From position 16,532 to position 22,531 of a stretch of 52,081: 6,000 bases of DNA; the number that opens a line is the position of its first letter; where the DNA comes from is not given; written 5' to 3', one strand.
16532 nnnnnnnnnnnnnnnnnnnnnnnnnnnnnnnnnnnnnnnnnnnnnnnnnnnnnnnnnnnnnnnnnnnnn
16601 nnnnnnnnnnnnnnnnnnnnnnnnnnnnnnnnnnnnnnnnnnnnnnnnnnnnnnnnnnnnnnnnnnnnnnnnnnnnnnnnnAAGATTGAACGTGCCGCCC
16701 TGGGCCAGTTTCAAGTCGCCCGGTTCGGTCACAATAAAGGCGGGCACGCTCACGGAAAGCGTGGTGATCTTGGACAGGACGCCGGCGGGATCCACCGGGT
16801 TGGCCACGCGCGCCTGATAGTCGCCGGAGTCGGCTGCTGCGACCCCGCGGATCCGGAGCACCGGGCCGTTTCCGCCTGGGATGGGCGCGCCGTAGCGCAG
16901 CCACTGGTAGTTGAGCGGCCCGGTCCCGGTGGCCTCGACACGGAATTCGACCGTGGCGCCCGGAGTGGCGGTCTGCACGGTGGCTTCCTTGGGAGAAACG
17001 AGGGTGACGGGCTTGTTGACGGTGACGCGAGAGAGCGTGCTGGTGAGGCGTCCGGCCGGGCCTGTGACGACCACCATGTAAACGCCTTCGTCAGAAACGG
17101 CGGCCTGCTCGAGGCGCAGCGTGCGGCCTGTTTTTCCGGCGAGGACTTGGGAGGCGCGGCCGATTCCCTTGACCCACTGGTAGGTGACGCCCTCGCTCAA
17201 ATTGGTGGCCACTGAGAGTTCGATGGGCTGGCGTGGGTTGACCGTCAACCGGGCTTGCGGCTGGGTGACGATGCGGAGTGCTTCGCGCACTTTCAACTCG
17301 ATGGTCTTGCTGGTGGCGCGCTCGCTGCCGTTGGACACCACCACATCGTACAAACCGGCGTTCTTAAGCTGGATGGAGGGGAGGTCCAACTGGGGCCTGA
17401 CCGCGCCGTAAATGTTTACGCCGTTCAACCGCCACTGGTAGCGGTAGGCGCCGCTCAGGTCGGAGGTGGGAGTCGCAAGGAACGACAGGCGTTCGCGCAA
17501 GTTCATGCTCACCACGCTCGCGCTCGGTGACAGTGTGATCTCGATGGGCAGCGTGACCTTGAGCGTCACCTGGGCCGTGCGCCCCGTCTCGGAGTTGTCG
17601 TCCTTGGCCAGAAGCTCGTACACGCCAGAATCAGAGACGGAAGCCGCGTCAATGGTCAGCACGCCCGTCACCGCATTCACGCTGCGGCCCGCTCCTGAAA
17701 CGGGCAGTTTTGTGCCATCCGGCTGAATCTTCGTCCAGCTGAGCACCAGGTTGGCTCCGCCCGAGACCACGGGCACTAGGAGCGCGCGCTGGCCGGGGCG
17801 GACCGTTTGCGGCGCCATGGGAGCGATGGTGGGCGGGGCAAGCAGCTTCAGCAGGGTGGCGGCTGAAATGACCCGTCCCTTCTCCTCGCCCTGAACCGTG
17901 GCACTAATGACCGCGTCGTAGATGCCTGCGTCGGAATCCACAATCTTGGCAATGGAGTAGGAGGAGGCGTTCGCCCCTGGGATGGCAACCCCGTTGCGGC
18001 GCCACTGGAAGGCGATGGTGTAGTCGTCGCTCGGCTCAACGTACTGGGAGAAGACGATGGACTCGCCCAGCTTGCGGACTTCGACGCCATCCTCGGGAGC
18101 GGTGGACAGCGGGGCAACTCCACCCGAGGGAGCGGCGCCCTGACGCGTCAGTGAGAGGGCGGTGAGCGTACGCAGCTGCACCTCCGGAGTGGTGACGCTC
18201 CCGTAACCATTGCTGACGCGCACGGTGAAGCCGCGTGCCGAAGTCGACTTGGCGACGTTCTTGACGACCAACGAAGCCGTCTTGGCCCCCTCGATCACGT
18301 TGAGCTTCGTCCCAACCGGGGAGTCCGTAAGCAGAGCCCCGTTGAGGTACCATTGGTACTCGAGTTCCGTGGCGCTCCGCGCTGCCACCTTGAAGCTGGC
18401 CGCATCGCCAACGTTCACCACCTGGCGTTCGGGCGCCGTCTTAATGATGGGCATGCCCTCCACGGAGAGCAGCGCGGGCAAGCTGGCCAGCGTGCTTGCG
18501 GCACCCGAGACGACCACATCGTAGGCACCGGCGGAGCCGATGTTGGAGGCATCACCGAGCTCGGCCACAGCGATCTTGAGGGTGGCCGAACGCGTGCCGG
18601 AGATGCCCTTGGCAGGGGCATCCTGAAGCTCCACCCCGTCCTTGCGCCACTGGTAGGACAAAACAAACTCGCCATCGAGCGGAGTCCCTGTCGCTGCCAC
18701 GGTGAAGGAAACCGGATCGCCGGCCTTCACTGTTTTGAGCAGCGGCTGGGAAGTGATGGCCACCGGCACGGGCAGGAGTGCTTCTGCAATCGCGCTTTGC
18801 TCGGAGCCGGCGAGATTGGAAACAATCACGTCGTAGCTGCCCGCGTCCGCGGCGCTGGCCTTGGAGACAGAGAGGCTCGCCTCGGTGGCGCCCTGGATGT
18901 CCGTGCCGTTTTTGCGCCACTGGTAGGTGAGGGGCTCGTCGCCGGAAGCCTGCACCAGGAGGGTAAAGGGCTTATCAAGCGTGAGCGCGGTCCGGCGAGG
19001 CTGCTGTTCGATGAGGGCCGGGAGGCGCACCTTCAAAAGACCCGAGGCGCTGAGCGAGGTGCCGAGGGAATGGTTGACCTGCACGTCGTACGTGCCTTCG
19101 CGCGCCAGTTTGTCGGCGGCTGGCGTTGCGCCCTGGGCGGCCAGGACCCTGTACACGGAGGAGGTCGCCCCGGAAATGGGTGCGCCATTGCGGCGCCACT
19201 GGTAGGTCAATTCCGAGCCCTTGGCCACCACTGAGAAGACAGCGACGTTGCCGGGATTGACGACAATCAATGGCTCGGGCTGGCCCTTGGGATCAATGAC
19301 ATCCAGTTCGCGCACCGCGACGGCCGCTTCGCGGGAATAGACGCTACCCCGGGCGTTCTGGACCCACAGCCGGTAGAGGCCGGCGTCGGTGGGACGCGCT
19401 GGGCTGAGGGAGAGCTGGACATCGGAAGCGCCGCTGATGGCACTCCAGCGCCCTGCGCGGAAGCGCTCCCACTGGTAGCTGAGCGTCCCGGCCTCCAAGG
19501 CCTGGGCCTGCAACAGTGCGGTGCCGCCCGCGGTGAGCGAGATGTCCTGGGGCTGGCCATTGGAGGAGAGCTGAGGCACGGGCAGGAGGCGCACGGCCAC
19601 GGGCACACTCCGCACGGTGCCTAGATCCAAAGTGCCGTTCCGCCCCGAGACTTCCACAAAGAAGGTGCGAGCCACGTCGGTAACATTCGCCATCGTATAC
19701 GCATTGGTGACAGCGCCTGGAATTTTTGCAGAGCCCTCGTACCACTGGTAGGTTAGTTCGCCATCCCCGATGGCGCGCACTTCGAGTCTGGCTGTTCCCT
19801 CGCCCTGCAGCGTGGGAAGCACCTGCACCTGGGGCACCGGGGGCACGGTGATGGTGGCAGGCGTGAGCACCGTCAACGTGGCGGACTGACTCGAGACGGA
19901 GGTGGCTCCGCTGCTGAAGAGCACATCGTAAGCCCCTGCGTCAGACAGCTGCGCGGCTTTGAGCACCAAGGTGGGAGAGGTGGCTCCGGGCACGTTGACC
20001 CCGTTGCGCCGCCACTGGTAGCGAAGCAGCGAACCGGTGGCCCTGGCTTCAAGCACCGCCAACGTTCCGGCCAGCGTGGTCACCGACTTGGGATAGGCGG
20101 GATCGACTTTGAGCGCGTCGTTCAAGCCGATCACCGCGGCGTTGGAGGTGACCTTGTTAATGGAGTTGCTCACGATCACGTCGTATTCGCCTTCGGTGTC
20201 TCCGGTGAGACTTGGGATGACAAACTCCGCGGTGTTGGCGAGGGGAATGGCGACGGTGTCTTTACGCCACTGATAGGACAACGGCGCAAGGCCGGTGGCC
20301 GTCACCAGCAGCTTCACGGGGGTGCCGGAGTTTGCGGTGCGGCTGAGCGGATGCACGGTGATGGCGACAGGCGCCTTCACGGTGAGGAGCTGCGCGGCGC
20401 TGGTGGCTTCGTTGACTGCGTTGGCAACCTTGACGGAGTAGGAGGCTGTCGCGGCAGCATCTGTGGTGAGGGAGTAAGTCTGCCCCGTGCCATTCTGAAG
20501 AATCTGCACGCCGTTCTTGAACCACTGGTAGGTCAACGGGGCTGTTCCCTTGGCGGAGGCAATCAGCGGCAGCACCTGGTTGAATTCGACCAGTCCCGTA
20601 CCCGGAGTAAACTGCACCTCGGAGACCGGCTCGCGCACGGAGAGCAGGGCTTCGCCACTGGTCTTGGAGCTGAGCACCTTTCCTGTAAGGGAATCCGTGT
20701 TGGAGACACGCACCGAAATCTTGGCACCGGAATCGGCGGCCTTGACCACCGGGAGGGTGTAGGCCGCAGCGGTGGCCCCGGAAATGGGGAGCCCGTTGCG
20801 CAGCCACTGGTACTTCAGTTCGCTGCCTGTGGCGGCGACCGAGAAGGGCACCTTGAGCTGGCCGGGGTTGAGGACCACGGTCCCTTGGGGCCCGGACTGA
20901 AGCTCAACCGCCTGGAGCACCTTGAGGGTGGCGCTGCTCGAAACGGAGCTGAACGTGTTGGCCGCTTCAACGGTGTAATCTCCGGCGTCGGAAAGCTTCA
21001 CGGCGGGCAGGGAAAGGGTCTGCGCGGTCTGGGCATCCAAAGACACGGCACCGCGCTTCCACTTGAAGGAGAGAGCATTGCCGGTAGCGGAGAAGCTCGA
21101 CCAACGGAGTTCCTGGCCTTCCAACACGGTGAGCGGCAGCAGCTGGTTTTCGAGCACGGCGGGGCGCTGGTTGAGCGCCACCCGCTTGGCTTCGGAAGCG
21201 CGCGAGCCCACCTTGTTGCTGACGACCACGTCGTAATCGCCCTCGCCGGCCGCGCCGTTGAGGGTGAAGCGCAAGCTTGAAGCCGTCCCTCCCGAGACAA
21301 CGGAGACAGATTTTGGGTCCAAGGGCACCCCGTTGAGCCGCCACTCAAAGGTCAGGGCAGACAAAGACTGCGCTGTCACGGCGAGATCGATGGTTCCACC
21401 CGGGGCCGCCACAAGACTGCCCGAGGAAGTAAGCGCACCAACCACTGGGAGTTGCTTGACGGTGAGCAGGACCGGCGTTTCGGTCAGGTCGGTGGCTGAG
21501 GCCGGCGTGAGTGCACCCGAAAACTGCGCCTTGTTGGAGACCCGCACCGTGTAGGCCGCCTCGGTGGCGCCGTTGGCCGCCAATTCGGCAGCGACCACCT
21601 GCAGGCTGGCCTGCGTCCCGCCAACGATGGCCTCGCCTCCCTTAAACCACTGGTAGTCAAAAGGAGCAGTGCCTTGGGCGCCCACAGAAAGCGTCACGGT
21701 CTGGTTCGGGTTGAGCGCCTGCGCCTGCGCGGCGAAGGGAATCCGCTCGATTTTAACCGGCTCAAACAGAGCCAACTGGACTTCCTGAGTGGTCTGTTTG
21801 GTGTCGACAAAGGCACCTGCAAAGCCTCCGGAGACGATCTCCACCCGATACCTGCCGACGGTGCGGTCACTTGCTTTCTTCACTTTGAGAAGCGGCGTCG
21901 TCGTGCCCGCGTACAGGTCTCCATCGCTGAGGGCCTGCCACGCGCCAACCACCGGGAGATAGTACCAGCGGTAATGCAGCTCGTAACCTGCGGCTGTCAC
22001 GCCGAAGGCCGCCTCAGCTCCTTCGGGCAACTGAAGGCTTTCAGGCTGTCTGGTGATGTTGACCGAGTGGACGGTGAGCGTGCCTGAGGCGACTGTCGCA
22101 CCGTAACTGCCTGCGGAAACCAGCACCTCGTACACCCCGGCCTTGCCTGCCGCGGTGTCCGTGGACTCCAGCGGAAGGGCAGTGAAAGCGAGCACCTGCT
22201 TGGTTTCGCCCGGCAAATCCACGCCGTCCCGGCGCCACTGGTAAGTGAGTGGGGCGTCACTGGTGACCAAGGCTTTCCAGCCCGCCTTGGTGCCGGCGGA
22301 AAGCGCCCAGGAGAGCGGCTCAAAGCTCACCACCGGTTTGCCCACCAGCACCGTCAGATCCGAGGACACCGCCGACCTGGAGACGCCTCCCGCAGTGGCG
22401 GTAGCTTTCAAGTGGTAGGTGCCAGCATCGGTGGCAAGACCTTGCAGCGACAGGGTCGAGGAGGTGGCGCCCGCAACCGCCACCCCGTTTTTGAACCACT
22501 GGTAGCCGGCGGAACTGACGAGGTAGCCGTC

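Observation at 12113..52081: One uninterrupted 39.97-kb reading frame (at least 13,322 codons) encoding a mosaic giant surface protein, still open at the window edge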

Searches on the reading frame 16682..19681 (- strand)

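Call 5: search_protein_families(library=pfam, proteins=[window:16682-19681:-], max_evalue=0.01)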
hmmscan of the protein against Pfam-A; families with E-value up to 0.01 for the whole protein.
window:16682-19681:- (1000 aa): 8 families
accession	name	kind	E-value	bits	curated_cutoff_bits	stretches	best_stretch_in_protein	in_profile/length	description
PF13927.12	Ig_3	-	3.8e-54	181.6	30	4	224-289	4-78/78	Immunoglobulin domain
PF07679.22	I-set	-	1.2e-49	166.7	23.7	4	224-297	3-85/90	Immunoglobulin I-set domain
PF13895.12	Ig_2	-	3e-27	95.1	27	1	234-297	12-73/79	Immunoglobulin domain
PF07686.23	V-set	-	1.6e-14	54.4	26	0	654-709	55-108/109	Immunoglobulin V-set domain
PF22352.2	K319L-like_PKD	-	9.5e-08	32.4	27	0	816-888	9-84/84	K319L-like, PKD domain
PF20418.3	Herpes_gE_N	-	4.7e-06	26.9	24.5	0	83-116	86-119/129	Alphaherpesvirus glycoprotein E N-terminal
PF00047.31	ig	-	0.00012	22.8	21.8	0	246-294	18-77/81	Immunoglobulin domain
PF11465.14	Receptor_2B4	-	0.0025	18.5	21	0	86-119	69-102/108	Natural killer cell receptor 2B4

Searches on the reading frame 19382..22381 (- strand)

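Call 5: search_protein_families(library=pfam, proteins=[window:19382-22381:-], max_evalue=0.01)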
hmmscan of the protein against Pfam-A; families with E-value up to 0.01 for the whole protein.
window:19382-22381:- (1000 aa): 7 families
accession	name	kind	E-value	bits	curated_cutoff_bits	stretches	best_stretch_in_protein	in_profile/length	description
PF13927.12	Ig_3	-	8.5e-38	129.2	30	1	674-739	4-78/78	Immunoglobulin domain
PF07679.22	I-set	-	6.1e-37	126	23.7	3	322-398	9-86/90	Immunoglobulin I-set domain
PF13895.12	Ig_2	-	4e-17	62.6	27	0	683-749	11-76/79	Immunoglobulin domain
PF00047.31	ig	-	8e-07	29.7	21.8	0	441-483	28-80/81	Immunoglobulin domain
PF06832.18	BiPBP_C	-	2.8e-06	27.6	26.8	0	492-538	12-61/90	Penicillin-Binding Protein C-terminus Family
PF19081.6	Ig_7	-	3.1e-05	24.6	27.3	0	847-916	1-69/84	Ig-like domain CHU_C associated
PF07686.23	V-set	-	0.00038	21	26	0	450-487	66-107/109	Immunoglobulin V-set domain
